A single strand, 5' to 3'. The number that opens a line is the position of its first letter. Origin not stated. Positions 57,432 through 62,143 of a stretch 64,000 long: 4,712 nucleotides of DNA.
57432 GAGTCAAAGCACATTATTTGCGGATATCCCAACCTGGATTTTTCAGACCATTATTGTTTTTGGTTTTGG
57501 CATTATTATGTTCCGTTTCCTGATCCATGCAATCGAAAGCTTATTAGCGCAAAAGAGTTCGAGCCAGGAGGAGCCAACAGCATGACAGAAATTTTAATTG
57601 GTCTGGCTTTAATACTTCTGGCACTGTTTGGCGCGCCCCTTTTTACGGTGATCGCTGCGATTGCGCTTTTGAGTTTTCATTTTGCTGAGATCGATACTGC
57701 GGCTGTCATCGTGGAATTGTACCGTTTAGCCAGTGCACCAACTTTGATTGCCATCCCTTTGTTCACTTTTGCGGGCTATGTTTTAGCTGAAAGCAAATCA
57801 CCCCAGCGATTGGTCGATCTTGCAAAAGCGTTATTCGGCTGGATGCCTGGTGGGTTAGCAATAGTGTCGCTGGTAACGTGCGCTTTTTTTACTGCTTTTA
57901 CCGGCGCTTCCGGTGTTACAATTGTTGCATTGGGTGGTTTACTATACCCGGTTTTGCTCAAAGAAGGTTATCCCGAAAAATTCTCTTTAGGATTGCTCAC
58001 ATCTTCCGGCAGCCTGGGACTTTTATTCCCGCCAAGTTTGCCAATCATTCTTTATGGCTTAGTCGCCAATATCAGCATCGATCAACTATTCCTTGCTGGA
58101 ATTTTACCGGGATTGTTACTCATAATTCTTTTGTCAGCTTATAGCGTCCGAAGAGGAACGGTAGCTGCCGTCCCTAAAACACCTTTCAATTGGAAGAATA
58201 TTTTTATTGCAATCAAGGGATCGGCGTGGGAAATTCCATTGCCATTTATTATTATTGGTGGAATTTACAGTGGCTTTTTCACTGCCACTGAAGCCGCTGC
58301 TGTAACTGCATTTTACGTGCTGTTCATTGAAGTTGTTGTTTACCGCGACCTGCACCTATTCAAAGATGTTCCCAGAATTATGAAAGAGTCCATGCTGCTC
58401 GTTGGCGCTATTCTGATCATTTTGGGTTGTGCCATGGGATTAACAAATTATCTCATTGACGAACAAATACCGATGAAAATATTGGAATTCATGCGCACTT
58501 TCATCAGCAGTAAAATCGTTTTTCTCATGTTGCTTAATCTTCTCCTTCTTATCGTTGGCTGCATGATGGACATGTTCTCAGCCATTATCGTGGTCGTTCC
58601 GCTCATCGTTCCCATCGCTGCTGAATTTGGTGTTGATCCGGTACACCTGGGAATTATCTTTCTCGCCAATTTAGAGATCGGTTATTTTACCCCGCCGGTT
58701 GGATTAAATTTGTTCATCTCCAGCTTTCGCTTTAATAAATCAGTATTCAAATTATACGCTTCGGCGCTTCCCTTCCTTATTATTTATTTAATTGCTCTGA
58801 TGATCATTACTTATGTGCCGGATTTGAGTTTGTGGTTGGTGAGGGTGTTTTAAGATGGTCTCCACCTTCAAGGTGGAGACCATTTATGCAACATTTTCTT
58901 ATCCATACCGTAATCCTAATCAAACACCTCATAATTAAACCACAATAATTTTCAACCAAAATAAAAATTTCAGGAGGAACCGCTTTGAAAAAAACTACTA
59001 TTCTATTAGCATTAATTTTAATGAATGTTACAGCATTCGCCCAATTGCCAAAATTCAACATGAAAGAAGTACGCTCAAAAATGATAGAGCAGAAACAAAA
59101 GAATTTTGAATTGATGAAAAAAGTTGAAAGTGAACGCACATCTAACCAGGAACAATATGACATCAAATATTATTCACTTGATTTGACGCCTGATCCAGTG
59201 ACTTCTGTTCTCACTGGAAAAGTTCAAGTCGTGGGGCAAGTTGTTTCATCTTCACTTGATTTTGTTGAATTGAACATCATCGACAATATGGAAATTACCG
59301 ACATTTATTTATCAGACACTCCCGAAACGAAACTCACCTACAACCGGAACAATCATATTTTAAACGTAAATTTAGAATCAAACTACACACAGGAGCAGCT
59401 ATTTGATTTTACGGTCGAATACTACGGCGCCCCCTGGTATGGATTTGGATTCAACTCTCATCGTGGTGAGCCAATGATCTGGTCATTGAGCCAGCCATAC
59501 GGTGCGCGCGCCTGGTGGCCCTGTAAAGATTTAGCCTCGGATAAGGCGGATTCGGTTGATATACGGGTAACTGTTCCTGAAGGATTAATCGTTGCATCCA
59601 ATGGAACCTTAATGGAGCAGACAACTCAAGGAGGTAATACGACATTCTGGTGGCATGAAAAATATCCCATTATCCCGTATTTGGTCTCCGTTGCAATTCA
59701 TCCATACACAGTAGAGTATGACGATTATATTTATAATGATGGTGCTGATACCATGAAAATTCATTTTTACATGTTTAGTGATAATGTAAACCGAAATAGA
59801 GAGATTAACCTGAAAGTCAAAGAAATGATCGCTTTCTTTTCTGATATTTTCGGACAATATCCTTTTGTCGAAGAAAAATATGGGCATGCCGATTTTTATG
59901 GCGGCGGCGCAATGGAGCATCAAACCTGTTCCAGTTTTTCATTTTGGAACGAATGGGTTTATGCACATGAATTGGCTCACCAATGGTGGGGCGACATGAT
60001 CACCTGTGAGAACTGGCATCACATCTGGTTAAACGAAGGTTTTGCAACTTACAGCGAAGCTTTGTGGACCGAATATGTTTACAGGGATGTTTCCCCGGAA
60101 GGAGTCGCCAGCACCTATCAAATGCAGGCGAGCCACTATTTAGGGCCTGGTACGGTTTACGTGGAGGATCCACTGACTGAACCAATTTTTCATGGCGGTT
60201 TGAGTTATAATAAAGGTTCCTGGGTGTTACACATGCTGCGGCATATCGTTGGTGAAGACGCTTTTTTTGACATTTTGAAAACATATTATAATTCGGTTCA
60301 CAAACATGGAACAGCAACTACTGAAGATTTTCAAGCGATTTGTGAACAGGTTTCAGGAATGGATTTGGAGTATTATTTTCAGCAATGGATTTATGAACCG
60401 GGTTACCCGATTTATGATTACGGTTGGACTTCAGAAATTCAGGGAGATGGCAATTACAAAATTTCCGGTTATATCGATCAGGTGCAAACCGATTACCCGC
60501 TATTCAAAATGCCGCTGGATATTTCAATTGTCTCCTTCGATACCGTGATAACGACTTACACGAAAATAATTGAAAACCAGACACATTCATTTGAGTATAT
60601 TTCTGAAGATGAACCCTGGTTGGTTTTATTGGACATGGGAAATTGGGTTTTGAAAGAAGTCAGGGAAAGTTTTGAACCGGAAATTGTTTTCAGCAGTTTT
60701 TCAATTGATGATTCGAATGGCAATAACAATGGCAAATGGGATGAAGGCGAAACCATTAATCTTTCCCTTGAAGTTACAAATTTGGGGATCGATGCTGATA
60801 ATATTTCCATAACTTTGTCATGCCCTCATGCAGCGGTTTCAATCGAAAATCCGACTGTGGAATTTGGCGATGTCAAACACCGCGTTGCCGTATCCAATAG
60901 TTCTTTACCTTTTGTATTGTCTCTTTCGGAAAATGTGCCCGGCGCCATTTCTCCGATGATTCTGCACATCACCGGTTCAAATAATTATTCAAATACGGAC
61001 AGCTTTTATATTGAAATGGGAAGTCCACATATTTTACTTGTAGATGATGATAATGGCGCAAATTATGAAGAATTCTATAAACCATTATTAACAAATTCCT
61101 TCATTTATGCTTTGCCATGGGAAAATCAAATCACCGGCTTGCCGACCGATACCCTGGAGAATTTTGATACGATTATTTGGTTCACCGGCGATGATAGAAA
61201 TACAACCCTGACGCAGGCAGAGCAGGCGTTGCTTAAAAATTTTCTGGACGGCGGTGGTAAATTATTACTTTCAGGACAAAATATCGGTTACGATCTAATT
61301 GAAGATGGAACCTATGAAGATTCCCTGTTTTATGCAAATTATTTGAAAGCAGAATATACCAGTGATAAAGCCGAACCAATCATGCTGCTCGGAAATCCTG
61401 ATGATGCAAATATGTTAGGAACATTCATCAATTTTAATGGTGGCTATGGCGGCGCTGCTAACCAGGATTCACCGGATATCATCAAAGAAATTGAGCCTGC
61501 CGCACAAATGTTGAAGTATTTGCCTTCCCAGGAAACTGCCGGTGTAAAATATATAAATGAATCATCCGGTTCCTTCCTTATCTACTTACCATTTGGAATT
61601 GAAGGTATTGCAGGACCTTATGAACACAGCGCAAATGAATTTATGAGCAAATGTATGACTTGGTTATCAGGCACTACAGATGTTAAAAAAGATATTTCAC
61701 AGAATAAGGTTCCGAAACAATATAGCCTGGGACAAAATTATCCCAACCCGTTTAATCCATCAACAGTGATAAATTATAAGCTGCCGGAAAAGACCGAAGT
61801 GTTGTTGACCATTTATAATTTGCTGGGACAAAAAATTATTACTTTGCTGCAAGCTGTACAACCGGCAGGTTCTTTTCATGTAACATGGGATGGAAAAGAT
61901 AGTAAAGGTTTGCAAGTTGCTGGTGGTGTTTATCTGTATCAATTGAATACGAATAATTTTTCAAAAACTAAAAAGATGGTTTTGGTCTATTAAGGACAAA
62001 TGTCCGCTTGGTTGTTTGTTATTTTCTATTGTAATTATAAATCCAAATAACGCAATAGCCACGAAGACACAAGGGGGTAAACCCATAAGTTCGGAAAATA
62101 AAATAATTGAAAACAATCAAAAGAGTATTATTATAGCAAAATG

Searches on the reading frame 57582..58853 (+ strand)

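Call 17: search_protein_families(library=ncbifam, proteins=[window:57582-58853:+], max_evalue=0.00001)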
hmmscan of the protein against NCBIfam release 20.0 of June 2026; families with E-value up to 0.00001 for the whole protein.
window:57582-58853:+ (423 aa): 3 families
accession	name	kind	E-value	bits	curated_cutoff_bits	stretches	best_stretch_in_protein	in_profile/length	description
TIGR00786.1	dctM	subfamily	2.9e-113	378.7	268.45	1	17-419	1-404/405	TRAP transporter large permease subunit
NF011634.1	PRK15060.1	equivalog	1.3e-53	182.6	800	1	24-416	25-417/425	2,3-diketo-L-gulonate TRAP transporter large permease YiaN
TIGR02123.1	TRAP_fused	subfamily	3e-11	42.8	320.65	1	52-416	165-535/615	TRAP transporter fused permease subunit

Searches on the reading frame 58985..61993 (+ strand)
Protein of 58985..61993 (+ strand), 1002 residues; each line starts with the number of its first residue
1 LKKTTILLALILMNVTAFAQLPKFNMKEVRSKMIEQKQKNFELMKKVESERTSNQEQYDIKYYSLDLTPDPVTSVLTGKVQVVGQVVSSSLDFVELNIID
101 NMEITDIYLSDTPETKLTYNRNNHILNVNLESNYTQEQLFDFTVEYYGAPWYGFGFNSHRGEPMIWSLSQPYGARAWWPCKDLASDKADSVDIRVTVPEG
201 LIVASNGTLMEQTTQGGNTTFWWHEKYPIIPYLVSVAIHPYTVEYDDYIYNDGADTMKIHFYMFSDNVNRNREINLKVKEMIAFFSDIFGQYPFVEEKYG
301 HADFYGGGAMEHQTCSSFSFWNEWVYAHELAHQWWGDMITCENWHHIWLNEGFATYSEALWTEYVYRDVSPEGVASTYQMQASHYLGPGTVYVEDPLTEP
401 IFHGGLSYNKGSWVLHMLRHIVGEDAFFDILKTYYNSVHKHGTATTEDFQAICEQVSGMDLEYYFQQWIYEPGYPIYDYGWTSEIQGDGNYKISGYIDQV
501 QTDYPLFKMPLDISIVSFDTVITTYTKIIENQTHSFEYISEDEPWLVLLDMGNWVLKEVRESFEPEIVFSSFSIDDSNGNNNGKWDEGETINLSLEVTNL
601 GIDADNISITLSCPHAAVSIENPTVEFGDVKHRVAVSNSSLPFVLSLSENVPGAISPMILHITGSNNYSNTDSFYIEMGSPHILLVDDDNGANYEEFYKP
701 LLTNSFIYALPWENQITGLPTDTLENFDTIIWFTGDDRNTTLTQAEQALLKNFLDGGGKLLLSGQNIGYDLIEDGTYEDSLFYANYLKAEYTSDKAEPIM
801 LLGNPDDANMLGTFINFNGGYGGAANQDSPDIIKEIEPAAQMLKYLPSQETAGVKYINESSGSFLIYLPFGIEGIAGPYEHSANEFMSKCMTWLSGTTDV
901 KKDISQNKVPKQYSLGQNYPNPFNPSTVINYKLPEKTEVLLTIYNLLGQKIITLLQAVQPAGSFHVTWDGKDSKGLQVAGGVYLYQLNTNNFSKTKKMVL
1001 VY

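Call 17: search_protein_families(library=ncbifam, proteins=[window:58985-61993:+], max_evalue=0.00001)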
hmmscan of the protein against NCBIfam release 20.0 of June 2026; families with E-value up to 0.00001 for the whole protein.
window:58985-61993:+ (1002 aa): 5 families
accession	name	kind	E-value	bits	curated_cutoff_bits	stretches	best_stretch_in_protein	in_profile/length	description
TIGR02412.1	pepN_strep_liv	equivalog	1.3e-27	96.5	591.2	1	170-560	125-528/832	aminopeptidase N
TIGR02411.1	leuko_A4_hydro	equivalog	3e-14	52.7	761.7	1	52-358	5-314/600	leukotriene-A(4) hydrolase/aminopeptidase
TIGR02414.1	pepN_proteo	equivalog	5.4e-13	48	718.2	1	323-476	286-441/868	aminopeptidase N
TIGR04183.1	Por_Secre_tail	domain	2.6e-10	40.1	23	1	919-999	2-70/72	T9SS type A sorting domain-containing protein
NF033707.1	T9SS_sortase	equivalog_domain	4.1e-08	31.4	420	1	917-992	1000-1080/1095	type IX secretion system sortase PorU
